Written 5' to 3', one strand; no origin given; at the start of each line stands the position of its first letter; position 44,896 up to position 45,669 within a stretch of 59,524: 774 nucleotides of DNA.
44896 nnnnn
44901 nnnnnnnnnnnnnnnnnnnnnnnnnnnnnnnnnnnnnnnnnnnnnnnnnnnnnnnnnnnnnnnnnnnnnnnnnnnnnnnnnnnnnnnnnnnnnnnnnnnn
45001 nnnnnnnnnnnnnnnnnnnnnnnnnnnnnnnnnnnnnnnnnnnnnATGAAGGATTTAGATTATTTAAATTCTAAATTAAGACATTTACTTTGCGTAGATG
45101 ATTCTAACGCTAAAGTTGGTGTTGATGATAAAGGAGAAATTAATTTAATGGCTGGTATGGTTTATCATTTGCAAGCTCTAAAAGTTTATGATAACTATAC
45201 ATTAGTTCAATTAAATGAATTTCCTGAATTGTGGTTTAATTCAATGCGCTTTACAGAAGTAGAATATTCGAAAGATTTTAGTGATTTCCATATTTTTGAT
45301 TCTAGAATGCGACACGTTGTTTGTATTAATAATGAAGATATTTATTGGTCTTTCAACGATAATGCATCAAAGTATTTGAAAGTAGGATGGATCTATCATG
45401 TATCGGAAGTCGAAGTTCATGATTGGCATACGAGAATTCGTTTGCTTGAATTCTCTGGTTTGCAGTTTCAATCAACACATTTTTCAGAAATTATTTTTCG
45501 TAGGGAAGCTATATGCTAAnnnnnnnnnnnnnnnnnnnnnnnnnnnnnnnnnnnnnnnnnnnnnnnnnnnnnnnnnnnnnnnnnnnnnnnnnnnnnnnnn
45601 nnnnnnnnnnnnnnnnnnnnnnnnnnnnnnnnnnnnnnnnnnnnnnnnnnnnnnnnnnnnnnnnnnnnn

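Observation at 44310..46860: Tandem array of four self-contained cassettes encoding an unassignable, internally duplicated small protein family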

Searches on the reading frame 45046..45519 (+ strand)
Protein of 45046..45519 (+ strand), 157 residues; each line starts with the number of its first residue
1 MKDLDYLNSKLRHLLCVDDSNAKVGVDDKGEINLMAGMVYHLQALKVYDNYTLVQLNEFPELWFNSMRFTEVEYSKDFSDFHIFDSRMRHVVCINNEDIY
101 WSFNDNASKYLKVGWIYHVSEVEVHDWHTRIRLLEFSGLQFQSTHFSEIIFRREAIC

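Call 3: search_protein_families(library=pfam, proteins=[window:45046-45516:+], max_evalue=1)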
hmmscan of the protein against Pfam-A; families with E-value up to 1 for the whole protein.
window:45046-45516:+ (157 aa): 1 family
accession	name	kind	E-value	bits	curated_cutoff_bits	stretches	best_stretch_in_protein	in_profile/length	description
PF03031.24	NIF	-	0.14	12.3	21.8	0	1-24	98-121/160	NLI interacting factor-like phosphatase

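Call 4: search_protein_families(library=ncbifam, proteins=[window:45046-45516:+], max_evalue=1)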
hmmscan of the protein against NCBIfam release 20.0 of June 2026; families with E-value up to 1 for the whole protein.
window:45046-45516:+ (157 aa): 1 family
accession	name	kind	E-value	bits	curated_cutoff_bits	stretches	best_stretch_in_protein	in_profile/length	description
NF038084.1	DHCW_cupin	hypoth_equivalog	0.0021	18.1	70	1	64-123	32-90/106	DHCW motif cupin fold protein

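Call 82: find_encoding_contigs(protein=window:45046-45519:+, flank=10000, max_places=6)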
Protein window:45046-45519:+ (157 aa): 8 contigs read that carry it; 6 places shown.
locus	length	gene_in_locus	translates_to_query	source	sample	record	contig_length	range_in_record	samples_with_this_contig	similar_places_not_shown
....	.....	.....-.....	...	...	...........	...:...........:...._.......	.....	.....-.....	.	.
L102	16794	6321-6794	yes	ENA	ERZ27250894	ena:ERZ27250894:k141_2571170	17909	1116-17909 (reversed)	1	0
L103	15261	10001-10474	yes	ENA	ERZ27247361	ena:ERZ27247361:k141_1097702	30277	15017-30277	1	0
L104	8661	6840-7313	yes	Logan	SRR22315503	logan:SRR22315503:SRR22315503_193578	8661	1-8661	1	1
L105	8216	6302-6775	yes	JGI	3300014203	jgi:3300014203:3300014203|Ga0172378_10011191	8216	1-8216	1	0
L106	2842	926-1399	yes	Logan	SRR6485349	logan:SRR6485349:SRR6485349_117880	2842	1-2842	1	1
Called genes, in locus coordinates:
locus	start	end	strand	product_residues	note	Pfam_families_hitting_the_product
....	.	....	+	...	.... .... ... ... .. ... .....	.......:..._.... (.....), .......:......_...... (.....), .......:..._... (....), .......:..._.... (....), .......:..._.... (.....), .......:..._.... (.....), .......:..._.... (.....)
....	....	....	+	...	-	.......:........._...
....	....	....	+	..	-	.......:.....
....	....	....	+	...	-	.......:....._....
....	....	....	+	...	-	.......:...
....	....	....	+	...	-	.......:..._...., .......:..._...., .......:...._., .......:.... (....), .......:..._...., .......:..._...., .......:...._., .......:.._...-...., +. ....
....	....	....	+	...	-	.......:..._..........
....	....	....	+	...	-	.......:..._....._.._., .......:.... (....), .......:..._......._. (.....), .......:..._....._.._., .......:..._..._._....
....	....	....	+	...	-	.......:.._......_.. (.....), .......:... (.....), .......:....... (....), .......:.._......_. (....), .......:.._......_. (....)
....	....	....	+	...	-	-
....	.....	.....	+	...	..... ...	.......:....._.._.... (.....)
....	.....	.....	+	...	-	-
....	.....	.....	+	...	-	-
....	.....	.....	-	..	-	-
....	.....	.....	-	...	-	-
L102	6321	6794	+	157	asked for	PF27001:Phage_T4_Y07B (faint)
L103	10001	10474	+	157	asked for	PF27001:Phage_T4_Y07B (faint)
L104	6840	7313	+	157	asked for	PF27001:Phage_T4_Y07B (faint)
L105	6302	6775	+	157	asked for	PF27001:Phage_T4_Y07B (faint)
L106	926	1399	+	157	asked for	PF27001:Phage_T4_Y07B (faint)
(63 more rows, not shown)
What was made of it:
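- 45046..45519 (+): Copy 2 (w2), 157 aa, two modules; it has no counterpart in the 3-copy lineage. The precomputed Pfam entry for this exact protein is PF27001 (faint) (call 82)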

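Call 84: search_protein_families(library=padloc, proteins=[window:45046-45516:+], max_evalue=0.1)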
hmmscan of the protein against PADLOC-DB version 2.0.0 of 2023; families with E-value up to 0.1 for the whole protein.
window:45046-45516:+ (157 aa): 0 families
